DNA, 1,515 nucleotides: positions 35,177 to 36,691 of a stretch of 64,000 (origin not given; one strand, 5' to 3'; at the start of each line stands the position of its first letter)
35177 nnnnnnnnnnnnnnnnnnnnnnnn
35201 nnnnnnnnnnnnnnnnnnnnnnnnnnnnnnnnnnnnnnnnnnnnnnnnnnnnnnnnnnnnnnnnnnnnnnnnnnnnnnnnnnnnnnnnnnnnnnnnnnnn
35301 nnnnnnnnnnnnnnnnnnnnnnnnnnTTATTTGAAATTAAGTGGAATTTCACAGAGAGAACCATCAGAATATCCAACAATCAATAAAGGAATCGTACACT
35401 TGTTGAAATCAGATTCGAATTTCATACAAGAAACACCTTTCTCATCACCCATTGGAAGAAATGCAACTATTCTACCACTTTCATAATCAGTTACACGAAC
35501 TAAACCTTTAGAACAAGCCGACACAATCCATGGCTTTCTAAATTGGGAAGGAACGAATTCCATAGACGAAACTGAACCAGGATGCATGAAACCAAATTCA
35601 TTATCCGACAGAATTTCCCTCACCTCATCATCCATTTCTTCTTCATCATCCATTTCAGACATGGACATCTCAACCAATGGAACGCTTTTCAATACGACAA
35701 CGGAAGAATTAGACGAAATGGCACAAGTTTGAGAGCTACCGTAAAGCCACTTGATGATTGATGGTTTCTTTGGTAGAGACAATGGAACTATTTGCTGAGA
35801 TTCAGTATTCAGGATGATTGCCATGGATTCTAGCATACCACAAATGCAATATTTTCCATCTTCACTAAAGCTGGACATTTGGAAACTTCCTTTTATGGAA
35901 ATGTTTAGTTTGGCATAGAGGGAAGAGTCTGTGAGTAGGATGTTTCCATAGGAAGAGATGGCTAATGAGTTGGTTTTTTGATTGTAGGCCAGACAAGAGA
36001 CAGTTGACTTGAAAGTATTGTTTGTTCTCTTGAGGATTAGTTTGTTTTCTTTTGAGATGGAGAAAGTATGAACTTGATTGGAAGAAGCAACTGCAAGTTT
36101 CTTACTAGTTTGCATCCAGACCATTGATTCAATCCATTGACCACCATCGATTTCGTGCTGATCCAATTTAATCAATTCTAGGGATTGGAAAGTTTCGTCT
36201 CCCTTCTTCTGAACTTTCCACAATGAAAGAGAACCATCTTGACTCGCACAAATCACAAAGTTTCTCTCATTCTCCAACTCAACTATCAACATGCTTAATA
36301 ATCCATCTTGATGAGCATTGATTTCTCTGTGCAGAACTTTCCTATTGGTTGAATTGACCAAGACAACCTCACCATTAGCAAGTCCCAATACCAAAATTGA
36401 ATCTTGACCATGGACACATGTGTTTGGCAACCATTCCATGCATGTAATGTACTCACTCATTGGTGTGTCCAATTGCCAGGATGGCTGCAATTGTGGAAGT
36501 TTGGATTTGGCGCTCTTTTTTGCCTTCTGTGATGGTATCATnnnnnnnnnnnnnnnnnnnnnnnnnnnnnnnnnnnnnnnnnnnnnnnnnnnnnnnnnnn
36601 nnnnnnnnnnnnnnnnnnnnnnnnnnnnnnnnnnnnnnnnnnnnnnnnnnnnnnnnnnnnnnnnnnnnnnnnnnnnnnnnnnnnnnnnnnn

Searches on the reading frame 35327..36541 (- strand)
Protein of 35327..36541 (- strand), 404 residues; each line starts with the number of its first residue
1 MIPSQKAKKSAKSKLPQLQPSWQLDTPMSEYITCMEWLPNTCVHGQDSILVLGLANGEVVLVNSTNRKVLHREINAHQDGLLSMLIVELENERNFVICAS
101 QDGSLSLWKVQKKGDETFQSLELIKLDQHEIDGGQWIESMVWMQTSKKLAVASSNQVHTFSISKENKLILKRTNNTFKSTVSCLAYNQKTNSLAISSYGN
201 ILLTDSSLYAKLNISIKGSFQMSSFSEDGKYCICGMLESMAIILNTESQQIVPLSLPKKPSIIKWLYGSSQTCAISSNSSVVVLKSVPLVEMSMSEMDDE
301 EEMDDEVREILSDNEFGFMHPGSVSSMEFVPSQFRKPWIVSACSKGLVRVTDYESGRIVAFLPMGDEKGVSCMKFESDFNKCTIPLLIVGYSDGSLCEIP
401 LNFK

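Call 76: search_protein_families(library=pfam, proteins=[window:35327-36541:-], max_evalue=0.001)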
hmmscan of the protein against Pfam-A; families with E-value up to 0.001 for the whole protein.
window:35327-36541:- (404 aa): 18 families
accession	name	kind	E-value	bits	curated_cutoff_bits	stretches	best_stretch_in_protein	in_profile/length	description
PF24807.1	WD40_CDC20-Fz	-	5e-12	46.2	200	1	28-136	50-143/292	CDC20/Fizzy WD40 domain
PF23414.1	Beta-prop_EML_2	-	4.3e-11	43.1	90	1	37-155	41-145/266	Echinoderm microtubule-associated protein second beta-propeller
PF24817.1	WD40_WDHD1_1st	-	2.8e-10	40.3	109.9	1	42-198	93-242/291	WDHD1 first WD40 domain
PF12894.13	ANAPC4_WD40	-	3.7e-10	40.4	22.9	0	338-377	52-90/91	Anaphase-promoting complex subunit 4 WD40 domain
PF25174.1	Beta-prop_THOC3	-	2.9e-09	36.8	305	1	135-264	130-261/272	THOC3 beta-propeller domain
PF23389.1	Beta-prop_WDR19_1st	-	7.4e-09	35.5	27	1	130-293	34-199/325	WDR19 first beta-propeller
PF25173.1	Beta-prop_WDR3_1st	-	8.2e-09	35.8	154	0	45-113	81-145/184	WDR3 first beta-propeller domain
PF24814.1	WD40_Prp19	-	1.1e-07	31.7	320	1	45-185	17-142/281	Prp19 WD40 domain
PF00400.38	WD40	-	1.5e-07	32.1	27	0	73-108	6-38/39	WD domain, G-beta repeat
PF23383.1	Beta-prop_IFT140_1st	-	2.8e-07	30.1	27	1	42-116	67-137/406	IFT140 first beta-propeller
PF25172.1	Beta-prop_WDR3_2nd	-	2.9e-07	30.5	140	1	26-131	35-130/293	WDR3 second beta-propeller domain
PF23748.1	Beta-prop_LRRK2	-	5e-07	29.5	26.9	1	44-129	71-158/359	LRRK2 beta propeller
PF23756.1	Beta-prop_HPS5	-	8.9e-07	28.9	34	1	41-197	23-173/328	HPS5 beta propeller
PF25171.1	Beta-prop_WDR36-Utp21_1st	-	3.1e-06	27.3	80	0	48-138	163-246/266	WDR36/Utp21 first beta-propeller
PF24796.1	WDR55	-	5e-06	26.2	200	0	63-197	81-198/296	WDR55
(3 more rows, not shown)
